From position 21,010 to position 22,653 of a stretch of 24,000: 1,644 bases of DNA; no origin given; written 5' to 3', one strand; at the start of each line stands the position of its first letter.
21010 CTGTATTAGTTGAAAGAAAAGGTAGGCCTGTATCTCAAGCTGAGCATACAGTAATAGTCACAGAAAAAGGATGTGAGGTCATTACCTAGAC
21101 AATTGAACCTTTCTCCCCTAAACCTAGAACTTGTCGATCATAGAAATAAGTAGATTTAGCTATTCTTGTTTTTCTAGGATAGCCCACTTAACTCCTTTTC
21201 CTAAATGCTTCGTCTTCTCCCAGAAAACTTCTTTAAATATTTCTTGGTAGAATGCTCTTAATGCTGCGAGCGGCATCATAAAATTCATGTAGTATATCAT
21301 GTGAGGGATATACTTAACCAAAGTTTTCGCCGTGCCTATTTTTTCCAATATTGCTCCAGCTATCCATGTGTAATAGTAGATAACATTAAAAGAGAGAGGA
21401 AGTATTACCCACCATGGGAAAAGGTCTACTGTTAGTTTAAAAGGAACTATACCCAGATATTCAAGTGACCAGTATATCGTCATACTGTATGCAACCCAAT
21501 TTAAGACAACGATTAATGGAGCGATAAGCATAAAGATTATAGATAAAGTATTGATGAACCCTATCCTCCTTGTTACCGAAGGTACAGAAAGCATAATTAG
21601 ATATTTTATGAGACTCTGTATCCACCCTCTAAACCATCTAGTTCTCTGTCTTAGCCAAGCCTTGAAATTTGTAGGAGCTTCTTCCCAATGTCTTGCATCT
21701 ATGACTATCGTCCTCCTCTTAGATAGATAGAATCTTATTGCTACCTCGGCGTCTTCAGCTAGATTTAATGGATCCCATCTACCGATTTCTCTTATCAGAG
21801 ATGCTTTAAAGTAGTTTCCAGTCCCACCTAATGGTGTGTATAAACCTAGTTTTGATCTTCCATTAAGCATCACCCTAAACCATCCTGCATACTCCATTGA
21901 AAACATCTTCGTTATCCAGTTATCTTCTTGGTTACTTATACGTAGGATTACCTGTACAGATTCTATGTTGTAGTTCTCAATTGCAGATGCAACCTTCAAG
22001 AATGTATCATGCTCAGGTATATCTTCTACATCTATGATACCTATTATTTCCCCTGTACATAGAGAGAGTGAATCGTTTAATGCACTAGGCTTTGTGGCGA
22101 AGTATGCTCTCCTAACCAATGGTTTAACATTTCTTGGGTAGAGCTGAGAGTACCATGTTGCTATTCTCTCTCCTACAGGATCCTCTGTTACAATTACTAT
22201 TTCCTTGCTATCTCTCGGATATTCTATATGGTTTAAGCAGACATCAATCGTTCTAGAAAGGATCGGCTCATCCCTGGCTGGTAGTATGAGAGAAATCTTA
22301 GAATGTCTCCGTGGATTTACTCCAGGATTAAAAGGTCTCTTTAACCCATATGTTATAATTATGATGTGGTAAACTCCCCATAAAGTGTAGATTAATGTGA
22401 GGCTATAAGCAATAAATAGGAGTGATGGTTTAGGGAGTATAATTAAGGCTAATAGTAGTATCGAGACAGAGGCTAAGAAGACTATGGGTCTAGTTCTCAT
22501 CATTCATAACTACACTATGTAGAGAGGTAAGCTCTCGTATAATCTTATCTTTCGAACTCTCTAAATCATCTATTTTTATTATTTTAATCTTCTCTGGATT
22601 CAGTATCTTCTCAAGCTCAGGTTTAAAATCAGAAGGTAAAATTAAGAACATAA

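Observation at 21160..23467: TackOD1-like multi-zinc-ribbon protein translationally overlapped with a processive GT2 polysaccharide synthase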

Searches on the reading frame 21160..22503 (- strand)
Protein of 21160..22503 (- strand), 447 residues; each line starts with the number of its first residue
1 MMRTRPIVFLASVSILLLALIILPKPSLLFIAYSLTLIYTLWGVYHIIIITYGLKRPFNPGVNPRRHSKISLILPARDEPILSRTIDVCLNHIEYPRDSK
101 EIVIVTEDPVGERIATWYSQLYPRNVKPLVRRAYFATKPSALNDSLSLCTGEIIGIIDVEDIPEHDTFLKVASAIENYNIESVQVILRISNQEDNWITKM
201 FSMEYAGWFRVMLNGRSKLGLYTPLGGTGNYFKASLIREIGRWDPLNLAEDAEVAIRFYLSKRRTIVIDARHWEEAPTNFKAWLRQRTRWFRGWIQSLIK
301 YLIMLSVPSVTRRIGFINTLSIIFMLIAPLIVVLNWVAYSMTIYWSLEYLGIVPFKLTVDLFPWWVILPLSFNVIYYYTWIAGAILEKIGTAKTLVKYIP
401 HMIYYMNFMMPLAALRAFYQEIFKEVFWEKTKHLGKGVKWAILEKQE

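Call 3: search_protein_families(library=pfam, proteins=[window:21160-22503:-], max_evalue=1)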
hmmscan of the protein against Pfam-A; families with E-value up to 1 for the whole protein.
window:21160-22503:- (447 aa): 3 families
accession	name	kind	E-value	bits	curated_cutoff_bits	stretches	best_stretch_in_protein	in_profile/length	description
PF13632.12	Glyco_trans_2_3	-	5.2e-20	72.5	27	1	153-371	1-191/198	Glycosyl transferase family group 2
PF13641.12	Glyco_tranf_2_3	-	2.1e-19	70.9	27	1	70-293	3-230/230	Glycosyltransferase like family 2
PF00535.33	Glycos_transf_2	-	3.1e-07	30.9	23.3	1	71-203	1-131/168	Glycosyl transferase family 2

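Call 4: search_protein_families(library=ncbifam, proteins=[window:21160-22503:-], max_evalue=1)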
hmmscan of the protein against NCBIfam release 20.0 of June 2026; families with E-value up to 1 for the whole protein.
window:21160-22503:- (447 aa): 9 families
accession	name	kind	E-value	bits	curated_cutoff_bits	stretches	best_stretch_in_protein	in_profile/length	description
NF041865.1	EpsU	equivalog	5.1e-13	48.8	700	1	55-339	26-310/394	exopolysaccharide biosynthesis GT2 family glycosyltransferase EpsU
TIGR03937.1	PgaC_IcaA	equivalog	2.3e-12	46.6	422.3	1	34-362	11-327/407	poly-beta-1,6-N-acetyl-D-glucosamine synthase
NF053846.1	glyco_with_XrtP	equivalog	7.3e-10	38.1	520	1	187-432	187-436/440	XrtP-associated glycosyltransferase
TIGR04242.1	nodulat_NodC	equivalog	5.7e-06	25.5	550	1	145-299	126-289/395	chitooligosaccharide synthase NodC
TIGR03030.1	CelA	equivalog_domain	3e-05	22.2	699.1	1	237-335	319-419/714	UDP-forming cellulose synthase catalytic subunit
NF011307.0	PRK14716.1-5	equivalog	5e-05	22.4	431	1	153-293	157-310/464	glycosyl transferase family protein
TIGR03965.1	mycofact_glyco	equivalog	0.0012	17.8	280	1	61-183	68-187/467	mycofactocin biosynthesis glycosyltransferase MftF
NF011304.0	PRK14716.1-2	equivalog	0.0029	16.5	604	1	213-267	213-273/502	glycosyl transferase family protein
NF038299.1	EPS_HpsN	equivalog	0.032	13.2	425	1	69-174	2-104/317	hormogonium polysaccharide biosynthesis glycosyltransferase HpsN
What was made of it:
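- On PilZ / PgaD / GIL synthase regulators: No such Pfam or NCBIfam hit (calls 3, 4).
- The NCBIfam near-misses are EpsU, PgaC/IcaA and NodC (call 4).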

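Call 25: search_solved_structures(query=window:21160-22503:-, max_evalue=0.01)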
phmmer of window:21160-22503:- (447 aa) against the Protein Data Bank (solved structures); distinct sequences matched with E-value up to 0.01: 2.
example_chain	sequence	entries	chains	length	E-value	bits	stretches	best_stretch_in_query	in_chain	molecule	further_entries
6yv7_A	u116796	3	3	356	1.5e-08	37.3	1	53-286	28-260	Glycosyl transferase, family 2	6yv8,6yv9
6yv7_B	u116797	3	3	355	1.5e-08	37.2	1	53-286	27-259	Glycosyl transferase, family 2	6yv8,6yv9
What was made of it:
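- It is also the only phmmer hit in the PDB (call 25).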

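Call 27: find_homologous_proteins(query=window:21160-22503:-, max_evalue=1e-10)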
Query window:21160-22503:- (447 aa): 185 proteins with E <= 1e-10 among 8000 candidates; the best 120 are listed.
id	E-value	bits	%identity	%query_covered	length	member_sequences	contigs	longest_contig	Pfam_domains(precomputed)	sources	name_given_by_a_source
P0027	1.5e-298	1008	100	100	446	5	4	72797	PF13632.13,PF13641.13,PF00535.33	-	-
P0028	2.6e-266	902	87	100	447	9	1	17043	PF13632.13,PF13641.13,PF00535.33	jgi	jgi:cellulose synthase/poly-beta-1,6-N-acetylglucosamine synthase-like glycosyltransferase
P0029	5.1e-249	845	78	100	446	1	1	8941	PF13632.13,PF13641.13,PF00535.33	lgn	-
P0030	8.1e-249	844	78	100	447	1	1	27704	PF13632.13,PF13641.13,PF00535.33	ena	-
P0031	1.4e-248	843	78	100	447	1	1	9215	PF13632.13,PF13641.13,PF00535.33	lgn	-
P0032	1.0e-246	837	78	100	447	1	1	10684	PF13632.13,PF13641.13,PF00535.33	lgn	-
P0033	4.3e-227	773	72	100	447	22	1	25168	PF13632.13,PF13641.13,PF00535.33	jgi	jgi:cellulose synthase/poly-beta-1,6-N-acetylglucosamine synthase-like glycosyltransferase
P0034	2.2e-225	767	71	100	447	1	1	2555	PF13632.13,PF13641.13,PF00535.33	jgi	-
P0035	3.1e-225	766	71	100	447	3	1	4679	PF13632.13,PF13641.13,PF00535.33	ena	-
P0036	3.3e-224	763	71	100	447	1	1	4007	PF13632.13,PF13641.13,PF00535.33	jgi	-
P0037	1.2e-222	758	70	99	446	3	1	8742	PF13632.13,PF13641.13,PF00535.33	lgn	-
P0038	8.7e-222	755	69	100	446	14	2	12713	PF13632.13,PF13641.13,PF00535.33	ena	-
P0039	1.1e-221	755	71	99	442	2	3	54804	PF13632.13,PF13641.13,PF00535.33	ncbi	ncbi:MAG: glycosyltransferase [Nitrososphaerota archaeon]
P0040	1.1e-220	751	70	100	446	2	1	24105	PF13632.13,PF13641.13,PF00535.33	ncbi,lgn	ncbi:MAG: glycosyltransferase family 2 protein [Candidatus Caldarchaeales archaeon]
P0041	3.9e-217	740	72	98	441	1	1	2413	PF13632.13,PF13641.13,PF00535.33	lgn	-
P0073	6.9e-164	564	56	96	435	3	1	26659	PF13632.13,PF13641.13,PF00535.33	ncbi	ncbi:MAG: glycosyltransferase family 2 protein [Nitrososphaerales archaeon]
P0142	2.3e-136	473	48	100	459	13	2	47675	PF13632.13,PF13641.13,PF00535.33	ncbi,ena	-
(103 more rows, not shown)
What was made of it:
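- Checked: If the second ATG is used, as in the database protein P0027 (446 aa, call 27), the overlap is 11 nt.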

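Call 33: search_solved_structures(query=A2, max_evalue=0.01)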
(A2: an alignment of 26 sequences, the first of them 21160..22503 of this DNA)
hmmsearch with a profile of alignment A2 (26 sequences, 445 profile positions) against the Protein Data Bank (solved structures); distinct sequences matched with E-value up to 0.01: 17.
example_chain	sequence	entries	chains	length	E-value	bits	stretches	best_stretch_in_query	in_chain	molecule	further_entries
5ej1_A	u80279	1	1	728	1.5e-12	50.1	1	227-376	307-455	Putative cellulose synthase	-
4hg6_A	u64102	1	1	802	2.4e-12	49.4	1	227-376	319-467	Cellulose Synthase Subunit A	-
4p00_A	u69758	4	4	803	2.4e-12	49.4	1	227-376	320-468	Cellulose Synthase A subunit | Cellulose Synthase subunit A | Putative cellulose synthase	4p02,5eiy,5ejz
6yv7_A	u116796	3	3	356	1.5e-10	43.5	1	54-186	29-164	Glycosyl transferase, family 2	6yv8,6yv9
6yv7_B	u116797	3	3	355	1.5e-10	43.4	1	54-186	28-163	Glycosyl transferase, family 2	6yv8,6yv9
9fmv_A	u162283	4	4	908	4.2e-10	42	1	35-340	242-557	Cellulose synthase catalytic subunit [UDP-forming]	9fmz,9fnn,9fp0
9b8v_E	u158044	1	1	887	4.3e-10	42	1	35-340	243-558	Cellulose synthase catalytic subunit [UDP-forming]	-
7lby_A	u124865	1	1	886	4.3e-10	42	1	35-340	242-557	Cellulose synthase catalytic subunit [UDP-forming]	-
5tze_C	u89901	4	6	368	3.3e-07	32.5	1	69-188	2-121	Glycosyl transferase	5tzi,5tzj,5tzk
5tz8_A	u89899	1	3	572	7.4e-07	31.3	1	69-188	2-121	Glycosyl transferase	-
6p61_A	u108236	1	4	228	1.1e-06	30.7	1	60-198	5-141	Glycosyltransferase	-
3bcv_A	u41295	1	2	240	3e-06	29.3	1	67-187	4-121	Putative glycosyltransferase protein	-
2z87_A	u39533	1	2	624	0.00032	22.6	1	59-170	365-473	Chondroitin synthase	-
2z86_A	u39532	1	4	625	0.00032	22.6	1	59-170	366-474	Chondroitin synthase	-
5hea_A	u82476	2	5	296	0.0004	22.3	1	70-193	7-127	Putative glycosyltransferase (GalT1)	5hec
5mlz_A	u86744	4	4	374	0.0026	19.6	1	66-177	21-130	Dolichol monophosphate mannose synthase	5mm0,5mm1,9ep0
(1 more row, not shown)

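Call 59: find_encoding_contigs(protein=P0142, flank=4000, max_places=2)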
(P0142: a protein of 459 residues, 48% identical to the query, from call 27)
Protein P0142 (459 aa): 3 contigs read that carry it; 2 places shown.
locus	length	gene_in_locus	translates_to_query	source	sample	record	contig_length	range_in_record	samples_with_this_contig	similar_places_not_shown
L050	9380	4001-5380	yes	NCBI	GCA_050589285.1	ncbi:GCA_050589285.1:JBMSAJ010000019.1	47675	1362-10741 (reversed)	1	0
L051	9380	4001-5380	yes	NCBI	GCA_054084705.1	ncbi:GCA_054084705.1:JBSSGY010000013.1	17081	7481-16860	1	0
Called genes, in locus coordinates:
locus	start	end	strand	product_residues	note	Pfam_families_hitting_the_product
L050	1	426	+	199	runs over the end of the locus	PF03745:DUF309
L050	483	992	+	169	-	-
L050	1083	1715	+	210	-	-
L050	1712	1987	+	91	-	PF01978:TrmB (weak), PF14947:HTH_45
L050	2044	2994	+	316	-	PF01916:DS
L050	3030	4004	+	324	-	PF18551:TackOD1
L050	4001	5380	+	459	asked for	PF00535:Glycos_transf_2, PF13641:Glyco_tranf_2_3, PF13632:Glyco_trans_2_3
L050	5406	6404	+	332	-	PF03061:4HBT, PF13279:4HBT_2 (faint), PF03061:4HBT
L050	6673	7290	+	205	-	PF12804:NTP_transf_3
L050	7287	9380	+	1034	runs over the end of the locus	PF00270:DEAD, PF00271:Helicase_C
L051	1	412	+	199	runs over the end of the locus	PF03745:DUF309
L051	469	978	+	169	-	-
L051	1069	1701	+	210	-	-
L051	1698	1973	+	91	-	PF01978:TrmB (weak), PF14947:HTH_45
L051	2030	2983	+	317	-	PF01916:DS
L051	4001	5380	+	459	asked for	PF00535:Glycos_transf_2, PF13641:Glyco_tranf_2_3, PF13632:Glyco_trans_2_3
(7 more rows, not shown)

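Call 60: find_encoding_contigs(protein=P0073, flank=4000, max_places=2)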
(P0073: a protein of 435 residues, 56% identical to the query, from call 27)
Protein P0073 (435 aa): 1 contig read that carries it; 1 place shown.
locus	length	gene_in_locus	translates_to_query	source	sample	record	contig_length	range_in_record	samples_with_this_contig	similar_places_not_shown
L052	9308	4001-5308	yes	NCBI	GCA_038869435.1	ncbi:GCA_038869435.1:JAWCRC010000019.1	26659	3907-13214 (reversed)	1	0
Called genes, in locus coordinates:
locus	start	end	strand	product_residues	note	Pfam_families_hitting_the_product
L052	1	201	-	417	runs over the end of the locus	PF00989:PAS, PF08448:PAS_4, PF13426:PAS_9, PF08447:PAS_3, PF00512:HisKA, PF02518:HATPase_c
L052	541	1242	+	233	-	-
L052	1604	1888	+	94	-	-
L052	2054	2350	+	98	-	PF02371:Transposase_20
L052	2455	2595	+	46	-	-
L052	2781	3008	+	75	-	-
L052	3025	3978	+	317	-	PF18551:TackOD1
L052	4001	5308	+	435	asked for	PF00535:Glycos_transf_2, PF13641:Glyco_tranf_2_3, PF13632:Glyco_trans_2_3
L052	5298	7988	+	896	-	PF03065:Glyco_hydro_57 (faint), PF01522:Polysacc_deac_1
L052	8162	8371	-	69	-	-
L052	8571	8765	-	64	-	-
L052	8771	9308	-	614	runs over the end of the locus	PF22148:Fervidolysin_NPro-like, PF00082:Peptidase_S8, PF07705:CARDB (weak)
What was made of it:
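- Reciprocal check: starting from GT2s at 48% and 55% identity, a TackOD1 gene sits directly upstream (calls 59, 60).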

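Call 62: predict_structure(alignment_id=A2)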
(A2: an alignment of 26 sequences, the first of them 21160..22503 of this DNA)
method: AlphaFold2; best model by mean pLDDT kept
length: 447 residues; sequences in the alignment: 26
mean_pLDDT: 89.1   pTM: 0.88
mean pLDDT of the five models: 89.1, 88.7, 88.1, 86.7, 85.3
residues with pLDDT >= 90: 294; 70-90: 125; 50-70: 19; < 50: 9
segments of 3 or more residues with pLDDT < 50: 442-447
pLDDT, mean of each block of 10 residues (from residue 1): 77 93 91 88 93 97 97 90 93 95 92 95 96 75 92 94 94 97 93 87 94 96 86 92 85 91 94 89 91 92 93 92 93 89 87 83 62 89 94 93 93 94 81 70 39
secondary structure, 60 per line:
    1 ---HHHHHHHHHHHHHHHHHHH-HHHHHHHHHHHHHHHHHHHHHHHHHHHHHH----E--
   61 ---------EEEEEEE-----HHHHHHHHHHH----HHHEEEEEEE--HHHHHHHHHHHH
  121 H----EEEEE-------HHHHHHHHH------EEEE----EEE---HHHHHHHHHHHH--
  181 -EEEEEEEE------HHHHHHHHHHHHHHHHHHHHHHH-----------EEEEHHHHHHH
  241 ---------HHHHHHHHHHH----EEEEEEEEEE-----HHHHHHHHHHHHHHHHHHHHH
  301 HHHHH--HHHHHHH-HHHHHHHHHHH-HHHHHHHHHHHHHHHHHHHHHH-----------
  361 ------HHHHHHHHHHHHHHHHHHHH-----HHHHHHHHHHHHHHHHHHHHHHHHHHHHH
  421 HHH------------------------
elements in order: H4-22 H24-53 E70-76 H82-92 E100-106 H109-121 E126-130 H138-146 E153-156 E161-163 H167-178 E182-189 H196-218 E230-233 H234-240 H250-260 E265-274 H280-305 H308-314 H316-326 H328-349 H367-386 H392-423
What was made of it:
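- On Membrane-integrated processive GT2 synthases (BcsA / HAS / CHS / NodC class): AF2 model pLDDT 89 (call 62).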

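Call 64: fold_search(model_id=the predicted structure, library=pdb)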
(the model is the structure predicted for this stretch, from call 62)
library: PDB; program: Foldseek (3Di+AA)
matches with E <= 10: 1252; with E <= 0.001: 392
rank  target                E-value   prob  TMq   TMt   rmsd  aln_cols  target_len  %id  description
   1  4p00_A                2.7e-16  1.00  0.58  0.37  11.2       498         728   15  Bacterial Cellulose Synthase in complex with cyclic-di-GMP and UDP (released 2014-04-09)
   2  5ej1_A                2.8e-16  1.00  0.58  0.38  11.3       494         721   16  Pre-translocation state of bacterial cellulose synthase (released 2016-03-30)
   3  9b8v_E                4.8e-16  1.00  0.61  0.35   6.3       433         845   16  AlphaFold2 informed cryo-EM model of the E. coli cellulose synthase BcsAG3B6 complex (released 2025-02-19)
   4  7sp7_A                5.2e-15  1.00  0.50  0.46  15.0       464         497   15  Chlorella virus hyaluronan synthase inhibited by UDP (released 2022-04-06)
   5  9fnn_A                5.8e-15  1.00  0.60  0.36  15.8       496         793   15  Cryo-EM structure of the c-di-GMP-saturated 'crown'less Bcs macrocomplex for cellulose secretion in E. coli (released 2024-10-16)
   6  7sp8_A                6.4e-15  1.00  0.50  0.45  14.1       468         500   15  Chlorella virus Hyaluronan Synthase bound to UDP-GlcNAc (released 2022-04-06)
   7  9yq5_A                1.3e-14  1.00  0.54  0.49  13.0       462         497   16  Chlorella virus hyaluronan synthase bound to an inserted UDP-GlcA (released 2025-12-10)
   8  6yv7_A                1.7e-14  1.00  0.57  0.72   8.8       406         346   18  Mannosyltransferase PcManGT from Pyrobaculum calidifontis (released 2020-07-22)
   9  4hg6_A                2.8e-14  1.00  0.59  0.38   9.8       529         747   15  Structure of a cellulose synthase - cellulose translocation intermediate (released 2012-12-19)
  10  8snc_A                2.8e-14  1.00  0.54  0.49  13.5       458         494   16  Chlorella virus Hyaluronan Synthase bound to GlcA extended GlcNAc primer (released 2024-05-01)
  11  7sp9_A                3.0e-14  1.00  0.50  0.46  14.8       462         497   16  Chlorella virus Hyaluronan Synthase in the GlcNAc-primed channel-closed state (released 2022-04-06)
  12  6yv7_B                3.5e-14  1.00  0.57  0.73   8.6       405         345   18  Mannosyltransferase PcManGT from Pyrobaculum calidifontis (released 2020-07-22)
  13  9yq2_A                1.3e-13  1.00  0.53  0.49  12.3       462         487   15  Chlorella virus hyaluronan synthase bound to DDM (released 2025-12-10)
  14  8smn_A                1.6e-13  1.00  0.54  0.47  12.9       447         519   13  Xenopus laevis hyaluronan synthase 1, nascent HA polymer bound state (released 2024-05-01)
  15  9fmv_A                1.6e-13  1.00  0.49  0.30  18.1       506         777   14  Cryo-EM structure of the c-di-GMP-free synthase:pEtN transferase complex (BcsA-Bct-G3) from the E. coli cellulose secr (released 2024-10-16)
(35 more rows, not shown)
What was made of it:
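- On Membrane-integrated processive GT2 synthases (BcsA / HAS / CHS / NodC class): Foldseek top 23 hits are BcsA, CvHAS, XlHAS1 and PcManGT, E 2.7e-16 to 7e-13 (call 64).
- Closest known: Class I hyaluronan synthases. Same: Similar size and topology (two N-terminal transmembrane helices, a GT-A domain, an interface helix, C-terminal transmembrane helices) and strong fold matches (E 5e-15; call 64).
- Closest known: PcManGT of Pyrobaculum calidifontis. Same: It is the closest solved structure by single-sequence search (call 25), with a target-normalised TM-score of 0.72 (call 64).
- Foldseek: the top 23 hits are BcsA, CvHAS, XlHAS1 and PcManGT at E 1e-16 to 1e-13, against 5e-10 or worse for soluble GT-A enzymes (call 64). 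PcManGT, an archaeal N-glycan mannosyltransferase, is among the best fold matches and covers the largest share of its own length (TM-score 0.72 normalised to the target; call 64).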
